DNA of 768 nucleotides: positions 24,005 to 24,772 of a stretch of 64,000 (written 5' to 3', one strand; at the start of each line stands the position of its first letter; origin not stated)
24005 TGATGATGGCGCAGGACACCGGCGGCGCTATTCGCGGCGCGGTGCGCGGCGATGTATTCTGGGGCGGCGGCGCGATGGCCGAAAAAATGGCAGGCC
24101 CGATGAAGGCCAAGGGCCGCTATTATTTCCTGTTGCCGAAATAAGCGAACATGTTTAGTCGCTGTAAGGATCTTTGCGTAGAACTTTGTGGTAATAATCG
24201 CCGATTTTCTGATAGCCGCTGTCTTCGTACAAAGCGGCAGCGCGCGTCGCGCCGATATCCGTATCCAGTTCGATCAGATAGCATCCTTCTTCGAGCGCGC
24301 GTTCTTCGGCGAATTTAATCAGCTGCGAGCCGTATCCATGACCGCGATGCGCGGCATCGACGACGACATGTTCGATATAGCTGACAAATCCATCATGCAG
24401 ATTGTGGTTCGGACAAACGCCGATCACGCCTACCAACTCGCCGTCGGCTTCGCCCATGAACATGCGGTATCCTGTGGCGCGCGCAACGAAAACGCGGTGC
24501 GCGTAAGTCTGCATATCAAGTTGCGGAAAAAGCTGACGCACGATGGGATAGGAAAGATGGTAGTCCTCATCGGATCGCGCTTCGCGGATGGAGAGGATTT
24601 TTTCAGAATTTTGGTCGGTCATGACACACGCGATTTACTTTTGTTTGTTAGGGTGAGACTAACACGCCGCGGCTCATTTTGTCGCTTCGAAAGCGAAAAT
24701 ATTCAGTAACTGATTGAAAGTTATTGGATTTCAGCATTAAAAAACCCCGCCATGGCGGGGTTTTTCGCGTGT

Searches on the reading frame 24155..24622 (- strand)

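Call 9: search_protein_families(library=pfam, proteins=[window:24155-24622:-], max_evalue=0.01)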
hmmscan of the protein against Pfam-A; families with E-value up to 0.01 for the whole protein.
window:24155-24622:- (155 aa): 6 families
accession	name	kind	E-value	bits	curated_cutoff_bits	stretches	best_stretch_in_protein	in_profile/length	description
PF00583.31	Acetyltransf_1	-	1.5e-20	74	20.7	1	31-137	15-116/116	Acetyltransferase (GNAT) family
PF13508.13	Acetyltransf_7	-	1.6e-14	54.4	27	1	52-138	3-83/84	Acetyltransferase (GNAT) domain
PF13673.13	Acetyltransf_10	-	7.7e-10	39.3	23.6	1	49-142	28-112/128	Acetyltransferase (GNAT) domain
PF14542.12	Acetyltransf_CG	-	1.9e-05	25.1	30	1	80-114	24-58/80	GCN5-related N-acetyl-transferase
PF13527.13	Acetyltransf_9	-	0.0001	22.8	25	1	12-115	2-107/127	Acetyltransferase (GNAT) domain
PF08445.16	FR47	-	0.00042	20.7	22.1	1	81-143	22-83/86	FR47-like protein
